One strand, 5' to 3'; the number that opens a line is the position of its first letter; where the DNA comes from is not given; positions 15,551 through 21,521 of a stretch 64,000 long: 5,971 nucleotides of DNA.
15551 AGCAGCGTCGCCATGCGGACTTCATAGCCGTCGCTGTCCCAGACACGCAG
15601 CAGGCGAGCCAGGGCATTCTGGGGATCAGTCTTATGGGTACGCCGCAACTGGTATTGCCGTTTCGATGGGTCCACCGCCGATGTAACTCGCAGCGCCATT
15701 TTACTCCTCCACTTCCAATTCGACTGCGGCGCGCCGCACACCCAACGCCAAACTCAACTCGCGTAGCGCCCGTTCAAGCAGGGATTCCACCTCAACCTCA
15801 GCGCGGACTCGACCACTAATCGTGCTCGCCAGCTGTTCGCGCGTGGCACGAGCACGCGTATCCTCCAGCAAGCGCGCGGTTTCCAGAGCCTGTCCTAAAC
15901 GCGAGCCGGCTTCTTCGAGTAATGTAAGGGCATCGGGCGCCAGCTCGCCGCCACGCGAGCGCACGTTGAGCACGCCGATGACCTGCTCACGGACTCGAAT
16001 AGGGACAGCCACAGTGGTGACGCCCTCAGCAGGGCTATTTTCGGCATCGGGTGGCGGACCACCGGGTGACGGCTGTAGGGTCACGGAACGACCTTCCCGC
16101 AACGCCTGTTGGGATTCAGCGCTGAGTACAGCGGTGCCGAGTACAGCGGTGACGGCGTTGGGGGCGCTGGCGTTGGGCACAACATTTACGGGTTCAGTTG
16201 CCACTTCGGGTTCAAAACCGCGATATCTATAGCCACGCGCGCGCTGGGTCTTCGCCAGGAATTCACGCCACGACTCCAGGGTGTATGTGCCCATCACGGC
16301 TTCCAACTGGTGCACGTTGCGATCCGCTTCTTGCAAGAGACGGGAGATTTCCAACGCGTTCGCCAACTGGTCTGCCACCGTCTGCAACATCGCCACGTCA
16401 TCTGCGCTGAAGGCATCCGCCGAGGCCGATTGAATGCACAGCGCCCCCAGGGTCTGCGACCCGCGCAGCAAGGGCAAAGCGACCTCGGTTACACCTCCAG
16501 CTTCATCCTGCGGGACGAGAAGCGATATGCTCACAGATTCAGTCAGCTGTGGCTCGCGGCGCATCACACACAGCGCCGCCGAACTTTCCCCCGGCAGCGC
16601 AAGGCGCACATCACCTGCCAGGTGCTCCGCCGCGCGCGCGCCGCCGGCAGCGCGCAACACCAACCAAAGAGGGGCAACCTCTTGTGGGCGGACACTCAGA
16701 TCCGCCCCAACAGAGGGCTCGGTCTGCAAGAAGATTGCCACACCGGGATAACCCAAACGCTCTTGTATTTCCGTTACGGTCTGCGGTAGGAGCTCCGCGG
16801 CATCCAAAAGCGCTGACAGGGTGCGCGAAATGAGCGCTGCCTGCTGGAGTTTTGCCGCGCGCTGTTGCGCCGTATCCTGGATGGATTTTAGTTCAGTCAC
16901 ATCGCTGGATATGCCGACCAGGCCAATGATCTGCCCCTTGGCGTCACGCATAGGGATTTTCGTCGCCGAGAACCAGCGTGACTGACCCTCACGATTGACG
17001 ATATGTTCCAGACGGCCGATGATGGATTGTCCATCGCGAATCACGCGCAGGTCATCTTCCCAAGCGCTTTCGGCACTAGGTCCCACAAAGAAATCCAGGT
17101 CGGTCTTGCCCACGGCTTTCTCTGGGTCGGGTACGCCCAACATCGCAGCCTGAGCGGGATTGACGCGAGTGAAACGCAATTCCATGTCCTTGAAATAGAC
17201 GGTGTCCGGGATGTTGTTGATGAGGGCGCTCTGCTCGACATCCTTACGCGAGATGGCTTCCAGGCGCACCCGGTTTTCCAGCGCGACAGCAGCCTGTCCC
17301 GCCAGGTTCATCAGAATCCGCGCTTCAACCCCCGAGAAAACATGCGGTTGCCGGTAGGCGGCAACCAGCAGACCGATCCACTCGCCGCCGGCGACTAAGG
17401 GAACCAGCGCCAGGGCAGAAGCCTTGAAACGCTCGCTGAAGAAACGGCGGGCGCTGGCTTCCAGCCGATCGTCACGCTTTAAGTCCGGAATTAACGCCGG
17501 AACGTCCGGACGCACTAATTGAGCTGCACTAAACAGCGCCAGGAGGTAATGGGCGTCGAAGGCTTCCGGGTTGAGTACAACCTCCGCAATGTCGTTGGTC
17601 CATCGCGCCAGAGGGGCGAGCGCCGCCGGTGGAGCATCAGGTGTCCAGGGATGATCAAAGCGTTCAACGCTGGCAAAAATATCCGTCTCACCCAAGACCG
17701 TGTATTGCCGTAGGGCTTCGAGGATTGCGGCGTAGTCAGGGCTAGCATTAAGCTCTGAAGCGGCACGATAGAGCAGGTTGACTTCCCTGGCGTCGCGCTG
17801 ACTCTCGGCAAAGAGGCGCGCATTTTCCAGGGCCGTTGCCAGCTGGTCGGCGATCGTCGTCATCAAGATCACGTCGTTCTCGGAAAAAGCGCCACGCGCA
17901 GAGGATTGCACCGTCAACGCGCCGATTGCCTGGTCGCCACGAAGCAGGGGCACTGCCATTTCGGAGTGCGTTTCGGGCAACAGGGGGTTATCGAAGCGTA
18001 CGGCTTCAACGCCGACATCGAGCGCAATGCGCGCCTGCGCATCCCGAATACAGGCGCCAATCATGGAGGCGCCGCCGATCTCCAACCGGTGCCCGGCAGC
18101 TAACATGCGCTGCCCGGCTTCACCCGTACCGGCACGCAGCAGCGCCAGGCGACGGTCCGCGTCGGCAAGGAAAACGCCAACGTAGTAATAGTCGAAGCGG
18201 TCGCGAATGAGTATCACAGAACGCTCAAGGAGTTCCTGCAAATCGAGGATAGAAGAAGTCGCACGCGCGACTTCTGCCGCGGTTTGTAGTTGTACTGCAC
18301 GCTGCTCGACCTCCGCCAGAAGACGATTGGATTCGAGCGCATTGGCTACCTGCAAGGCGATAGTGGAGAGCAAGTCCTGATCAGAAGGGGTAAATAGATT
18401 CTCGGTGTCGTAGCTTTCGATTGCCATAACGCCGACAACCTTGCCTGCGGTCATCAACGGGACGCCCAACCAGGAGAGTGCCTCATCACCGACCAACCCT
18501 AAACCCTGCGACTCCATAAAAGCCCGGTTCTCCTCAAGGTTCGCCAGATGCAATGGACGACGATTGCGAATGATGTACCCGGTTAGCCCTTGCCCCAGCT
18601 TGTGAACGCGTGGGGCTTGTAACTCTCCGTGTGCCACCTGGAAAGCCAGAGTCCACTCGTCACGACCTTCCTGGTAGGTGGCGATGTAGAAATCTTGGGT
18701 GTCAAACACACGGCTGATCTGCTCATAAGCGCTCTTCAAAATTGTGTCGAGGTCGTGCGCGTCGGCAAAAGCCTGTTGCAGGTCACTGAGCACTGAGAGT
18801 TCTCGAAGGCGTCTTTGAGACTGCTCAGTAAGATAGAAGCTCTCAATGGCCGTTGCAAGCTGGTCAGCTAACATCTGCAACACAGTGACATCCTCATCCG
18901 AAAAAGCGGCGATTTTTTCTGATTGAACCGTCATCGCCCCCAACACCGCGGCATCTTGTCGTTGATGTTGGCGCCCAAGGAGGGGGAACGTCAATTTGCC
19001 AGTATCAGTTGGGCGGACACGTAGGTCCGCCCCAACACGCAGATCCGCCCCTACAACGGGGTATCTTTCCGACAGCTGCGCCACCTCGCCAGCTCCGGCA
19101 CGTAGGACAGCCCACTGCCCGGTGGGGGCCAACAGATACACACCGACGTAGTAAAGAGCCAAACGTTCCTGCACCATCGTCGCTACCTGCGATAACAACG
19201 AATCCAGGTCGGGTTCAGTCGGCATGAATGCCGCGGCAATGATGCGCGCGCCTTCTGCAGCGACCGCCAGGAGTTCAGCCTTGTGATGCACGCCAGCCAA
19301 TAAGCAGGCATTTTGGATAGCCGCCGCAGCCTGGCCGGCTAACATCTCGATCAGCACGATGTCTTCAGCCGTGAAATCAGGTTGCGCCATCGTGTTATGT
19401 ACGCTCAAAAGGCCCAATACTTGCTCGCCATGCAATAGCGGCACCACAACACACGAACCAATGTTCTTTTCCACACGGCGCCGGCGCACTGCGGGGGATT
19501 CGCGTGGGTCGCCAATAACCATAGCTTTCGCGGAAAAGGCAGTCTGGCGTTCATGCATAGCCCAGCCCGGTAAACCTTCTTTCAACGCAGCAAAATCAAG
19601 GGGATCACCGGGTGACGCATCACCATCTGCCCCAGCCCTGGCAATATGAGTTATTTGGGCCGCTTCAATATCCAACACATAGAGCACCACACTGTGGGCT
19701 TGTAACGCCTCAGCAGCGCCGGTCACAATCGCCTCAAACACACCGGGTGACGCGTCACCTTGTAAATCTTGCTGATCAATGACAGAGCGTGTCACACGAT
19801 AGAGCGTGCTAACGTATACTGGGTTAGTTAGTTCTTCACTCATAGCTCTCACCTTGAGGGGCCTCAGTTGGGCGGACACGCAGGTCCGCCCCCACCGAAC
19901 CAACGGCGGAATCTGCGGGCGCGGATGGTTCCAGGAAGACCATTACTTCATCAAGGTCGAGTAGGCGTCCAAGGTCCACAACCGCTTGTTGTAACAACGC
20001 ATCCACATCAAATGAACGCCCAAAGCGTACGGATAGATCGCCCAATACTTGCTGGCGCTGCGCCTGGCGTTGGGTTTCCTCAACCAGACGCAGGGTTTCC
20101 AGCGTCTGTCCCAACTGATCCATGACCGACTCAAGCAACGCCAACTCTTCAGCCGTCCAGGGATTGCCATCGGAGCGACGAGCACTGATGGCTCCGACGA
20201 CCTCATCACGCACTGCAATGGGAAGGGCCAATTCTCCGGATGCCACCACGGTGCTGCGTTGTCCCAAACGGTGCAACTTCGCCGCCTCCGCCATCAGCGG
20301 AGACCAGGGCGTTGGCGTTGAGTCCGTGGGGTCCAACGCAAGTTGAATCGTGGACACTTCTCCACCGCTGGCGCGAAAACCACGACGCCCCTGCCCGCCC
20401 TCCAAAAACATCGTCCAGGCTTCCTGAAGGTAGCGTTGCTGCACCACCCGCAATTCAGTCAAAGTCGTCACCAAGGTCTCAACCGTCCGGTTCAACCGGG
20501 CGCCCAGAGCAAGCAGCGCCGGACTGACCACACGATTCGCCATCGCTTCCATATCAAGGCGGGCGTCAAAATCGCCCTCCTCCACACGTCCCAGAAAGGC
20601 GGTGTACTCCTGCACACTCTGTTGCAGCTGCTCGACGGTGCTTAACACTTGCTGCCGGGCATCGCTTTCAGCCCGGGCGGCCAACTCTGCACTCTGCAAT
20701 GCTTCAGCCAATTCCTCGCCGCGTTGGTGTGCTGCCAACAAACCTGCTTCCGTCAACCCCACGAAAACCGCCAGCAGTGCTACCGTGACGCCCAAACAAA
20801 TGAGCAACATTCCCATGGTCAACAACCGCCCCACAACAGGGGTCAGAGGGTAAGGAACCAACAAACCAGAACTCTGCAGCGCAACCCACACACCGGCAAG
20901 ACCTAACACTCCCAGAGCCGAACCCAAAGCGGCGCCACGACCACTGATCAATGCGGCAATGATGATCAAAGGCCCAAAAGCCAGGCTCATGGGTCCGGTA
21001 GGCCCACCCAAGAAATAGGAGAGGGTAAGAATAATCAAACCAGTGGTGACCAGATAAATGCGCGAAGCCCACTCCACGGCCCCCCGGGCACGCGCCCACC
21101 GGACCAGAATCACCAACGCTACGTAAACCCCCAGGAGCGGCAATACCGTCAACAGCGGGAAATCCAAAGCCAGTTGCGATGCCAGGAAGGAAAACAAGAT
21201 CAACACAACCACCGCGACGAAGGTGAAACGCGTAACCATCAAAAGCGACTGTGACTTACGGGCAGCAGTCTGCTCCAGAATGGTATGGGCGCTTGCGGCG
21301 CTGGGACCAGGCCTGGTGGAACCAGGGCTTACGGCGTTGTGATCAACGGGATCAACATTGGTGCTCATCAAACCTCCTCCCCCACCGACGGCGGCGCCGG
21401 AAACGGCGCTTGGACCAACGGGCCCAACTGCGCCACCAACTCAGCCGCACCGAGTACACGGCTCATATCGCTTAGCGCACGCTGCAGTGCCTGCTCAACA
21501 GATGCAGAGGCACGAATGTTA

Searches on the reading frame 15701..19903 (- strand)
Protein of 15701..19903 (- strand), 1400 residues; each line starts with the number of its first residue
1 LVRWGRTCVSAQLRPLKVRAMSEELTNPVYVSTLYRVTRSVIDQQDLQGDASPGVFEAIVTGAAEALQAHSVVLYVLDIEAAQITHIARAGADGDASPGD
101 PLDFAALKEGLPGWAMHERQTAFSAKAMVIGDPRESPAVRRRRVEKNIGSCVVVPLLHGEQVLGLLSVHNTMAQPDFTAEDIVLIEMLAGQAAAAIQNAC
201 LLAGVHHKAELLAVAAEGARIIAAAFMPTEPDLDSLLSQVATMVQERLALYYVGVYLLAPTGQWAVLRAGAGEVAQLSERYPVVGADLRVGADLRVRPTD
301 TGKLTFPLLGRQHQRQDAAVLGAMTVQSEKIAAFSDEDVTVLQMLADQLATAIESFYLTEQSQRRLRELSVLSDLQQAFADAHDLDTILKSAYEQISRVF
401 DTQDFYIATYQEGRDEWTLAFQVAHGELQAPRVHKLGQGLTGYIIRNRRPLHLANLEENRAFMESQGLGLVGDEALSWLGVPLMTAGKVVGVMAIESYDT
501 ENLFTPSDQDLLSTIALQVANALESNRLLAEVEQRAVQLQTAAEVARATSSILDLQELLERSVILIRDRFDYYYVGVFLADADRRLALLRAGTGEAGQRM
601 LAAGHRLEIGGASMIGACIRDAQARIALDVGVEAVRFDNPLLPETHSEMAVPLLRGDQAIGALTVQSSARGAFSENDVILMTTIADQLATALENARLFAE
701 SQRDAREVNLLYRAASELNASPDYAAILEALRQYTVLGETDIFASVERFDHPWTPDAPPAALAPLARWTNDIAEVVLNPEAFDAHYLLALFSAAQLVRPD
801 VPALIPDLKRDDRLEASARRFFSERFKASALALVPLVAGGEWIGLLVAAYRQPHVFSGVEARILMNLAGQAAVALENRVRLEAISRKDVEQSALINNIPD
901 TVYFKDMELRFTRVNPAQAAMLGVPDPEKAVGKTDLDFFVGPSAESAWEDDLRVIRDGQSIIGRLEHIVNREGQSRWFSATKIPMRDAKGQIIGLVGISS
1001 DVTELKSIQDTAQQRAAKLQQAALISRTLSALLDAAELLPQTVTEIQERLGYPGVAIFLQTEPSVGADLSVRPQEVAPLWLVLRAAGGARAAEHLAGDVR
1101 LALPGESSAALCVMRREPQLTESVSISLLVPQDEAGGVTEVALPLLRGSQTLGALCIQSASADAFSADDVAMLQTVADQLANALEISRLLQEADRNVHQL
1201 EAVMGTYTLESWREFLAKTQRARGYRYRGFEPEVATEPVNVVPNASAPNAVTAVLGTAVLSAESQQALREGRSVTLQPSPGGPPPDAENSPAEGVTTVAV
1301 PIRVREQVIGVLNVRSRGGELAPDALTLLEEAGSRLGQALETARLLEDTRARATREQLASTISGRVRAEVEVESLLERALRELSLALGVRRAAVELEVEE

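Call 6: search_protein_families(library=pfam, proteins=[window:15701-19903:-], max_evalue=0.001)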
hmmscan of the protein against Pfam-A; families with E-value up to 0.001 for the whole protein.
window:15701-19903:- (1400 aa): 8 families
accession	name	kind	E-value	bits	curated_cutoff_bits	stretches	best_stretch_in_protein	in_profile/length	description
PF13185.12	GAF_2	-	2.3e-79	264.7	28.6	7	382-524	1-136/136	GAF domain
PF01590.32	GAF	-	1.9e-73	245.7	22.4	7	384-523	1-133/133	GAF domain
PF13492.12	GAF_3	-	1.5e-54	184.3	27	6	384-524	1-128/129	GAF domain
PF08448.16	PAS_4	-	7.5e-19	68.4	23.1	1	896-1006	2-109/110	PAS fold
PF13426.13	PAS_9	-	1.2e-08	35.6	27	1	900-1004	2-103/103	PAS domain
PF00989.32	PAS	-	4.6e-06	27.1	22.6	1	892-1002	4-113/113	PAS fold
PF15714.11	SpoVT_C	-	0.00016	22.2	27.5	0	644-693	78-128/128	Stage V sporulation protein T C-terminal, transcription factor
PF13188.13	PAS_8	-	0.0005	20.3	21.8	0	893-943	5-54/65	PAS domain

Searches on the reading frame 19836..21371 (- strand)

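Call 6: search_protein_families(library=pfam, proteins=[window:19836-21371:-], max_evalue=0.001)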
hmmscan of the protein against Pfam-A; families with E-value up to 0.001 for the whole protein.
window:19836-21371:- (511 aa): 3 families
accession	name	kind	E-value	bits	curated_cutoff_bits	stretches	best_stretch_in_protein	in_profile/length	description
PF01590.32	GAF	-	5.7e-10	40.3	22.4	1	381-424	91-133/133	GAF domain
PF13185.12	GAF_2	-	1.8e-05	25.4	28.6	1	369-425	91-136/136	GAF domain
PF13492.12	GAF_3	-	0.00016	22.5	27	1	381-425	84-128/129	GAF domain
